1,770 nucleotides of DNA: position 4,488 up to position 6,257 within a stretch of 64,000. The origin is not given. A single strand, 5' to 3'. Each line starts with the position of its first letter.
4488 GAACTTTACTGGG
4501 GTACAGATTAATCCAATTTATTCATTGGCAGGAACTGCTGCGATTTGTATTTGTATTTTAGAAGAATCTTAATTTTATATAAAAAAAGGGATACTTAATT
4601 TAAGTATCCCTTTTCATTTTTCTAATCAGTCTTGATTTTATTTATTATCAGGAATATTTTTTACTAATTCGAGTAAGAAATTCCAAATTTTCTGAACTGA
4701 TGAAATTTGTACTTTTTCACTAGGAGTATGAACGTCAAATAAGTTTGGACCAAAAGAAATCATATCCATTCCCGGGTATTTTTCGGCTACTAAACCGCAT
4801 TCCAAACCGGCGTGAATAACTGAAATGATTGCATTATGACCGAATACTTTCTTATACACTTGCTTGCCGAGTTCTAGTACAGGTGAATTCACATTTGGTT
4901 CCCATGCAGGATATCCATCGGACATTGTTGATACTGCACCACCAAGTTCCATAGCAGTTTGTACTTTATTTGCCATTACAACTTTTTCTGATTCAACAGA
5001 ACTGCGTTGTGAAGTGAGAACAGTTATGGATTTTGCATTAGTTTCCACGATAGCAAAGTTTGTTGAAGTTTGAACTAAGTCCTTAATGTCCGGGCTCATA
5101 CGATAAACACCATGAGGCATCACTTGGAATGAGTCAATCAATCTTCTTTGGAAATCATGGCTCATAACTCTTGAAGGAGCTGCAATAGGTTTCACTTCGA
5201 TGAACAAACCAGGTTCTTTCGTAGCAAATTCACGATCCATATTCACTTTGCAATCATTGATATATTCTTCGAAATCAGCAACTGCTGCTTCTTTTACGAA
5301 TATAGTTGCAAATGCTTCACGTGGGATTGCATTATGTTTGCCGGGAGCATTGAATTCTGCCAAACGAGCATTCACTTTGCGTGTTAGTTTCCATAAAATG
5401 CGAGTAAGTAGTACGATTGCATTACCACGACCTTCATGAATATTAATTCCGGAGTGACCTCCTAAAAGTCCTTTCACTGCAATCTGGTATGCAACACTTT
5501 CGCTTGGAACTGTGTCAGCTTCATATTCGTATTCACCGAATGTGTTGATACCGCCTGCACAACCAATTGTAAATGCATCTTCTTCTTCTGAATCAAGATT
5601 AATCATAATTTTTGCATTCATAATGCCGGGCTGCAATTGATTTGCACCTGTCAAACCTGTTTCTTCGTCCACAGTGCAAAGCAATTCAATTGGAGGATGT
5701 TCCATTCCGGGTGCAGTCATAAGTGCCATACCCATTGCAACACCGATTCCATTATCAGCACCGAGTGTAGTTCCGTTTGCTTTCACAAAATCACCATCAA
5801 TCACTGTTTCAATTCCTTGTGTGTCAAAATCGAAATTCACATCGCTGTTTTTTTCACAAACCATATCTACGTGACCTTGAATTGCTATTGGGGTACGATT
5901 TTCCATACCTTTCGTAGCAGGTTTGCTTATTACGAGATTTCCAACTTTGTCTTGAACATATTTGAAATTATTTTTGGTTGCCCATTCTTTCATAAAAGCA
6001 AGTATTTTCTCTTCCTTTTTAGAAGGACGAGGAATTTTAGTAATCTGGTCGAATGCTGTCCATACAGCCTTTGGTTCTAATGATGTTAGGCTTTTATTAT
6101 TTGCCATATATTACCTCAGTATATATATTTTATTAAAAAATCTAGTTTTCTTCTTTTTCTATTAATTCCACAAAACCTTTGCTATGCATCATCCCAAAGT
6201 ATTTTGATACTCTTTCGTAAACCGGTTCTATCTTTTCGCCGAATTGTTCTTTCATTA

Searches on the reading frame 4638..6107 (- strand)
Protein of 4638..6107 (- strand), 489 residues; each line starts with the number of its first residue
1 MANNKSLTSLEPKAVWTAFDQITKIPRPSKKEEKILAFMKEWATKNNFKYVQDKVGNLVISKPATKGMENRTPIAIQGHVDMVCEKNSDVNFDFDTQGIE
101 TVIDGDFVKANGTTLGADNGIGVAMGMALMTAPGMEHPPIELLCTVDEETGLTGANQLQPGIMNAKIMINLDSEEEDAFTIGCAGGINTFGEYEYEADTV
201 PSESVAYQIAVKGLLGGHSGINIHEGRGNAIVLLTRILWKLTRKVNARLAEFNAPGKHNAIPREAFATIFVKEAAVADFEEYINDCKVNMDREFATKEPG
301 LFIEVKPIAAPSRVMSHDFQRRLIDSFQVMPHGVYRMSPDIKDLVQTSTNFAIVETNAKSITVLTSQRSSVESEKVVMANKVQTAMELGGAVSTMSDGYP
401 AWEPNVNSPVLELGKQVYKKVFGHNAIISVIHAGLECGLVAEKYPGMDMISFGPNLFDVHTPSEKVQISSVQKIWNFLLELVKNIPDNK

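Call 110: search_protein_families(library=pfam, proteins=[window:4638-6107:-], max_evalue=0.00001)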
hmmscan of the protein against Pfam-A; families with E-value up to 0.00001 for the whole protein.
window:4638-6107:- (489 aa): 2 families
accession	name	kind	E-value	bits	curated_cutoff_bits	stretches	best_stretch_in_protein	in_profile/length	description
PF01546.33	Peptidase_M20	-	5.7e-12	46.4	24.6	1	75-483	1-205/206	Peptidase family M20/M25/M40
PF07687.19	M20_dimer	-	4.4e-09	36.7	21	1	209-293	1-102/107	Peptidase dimerisation domain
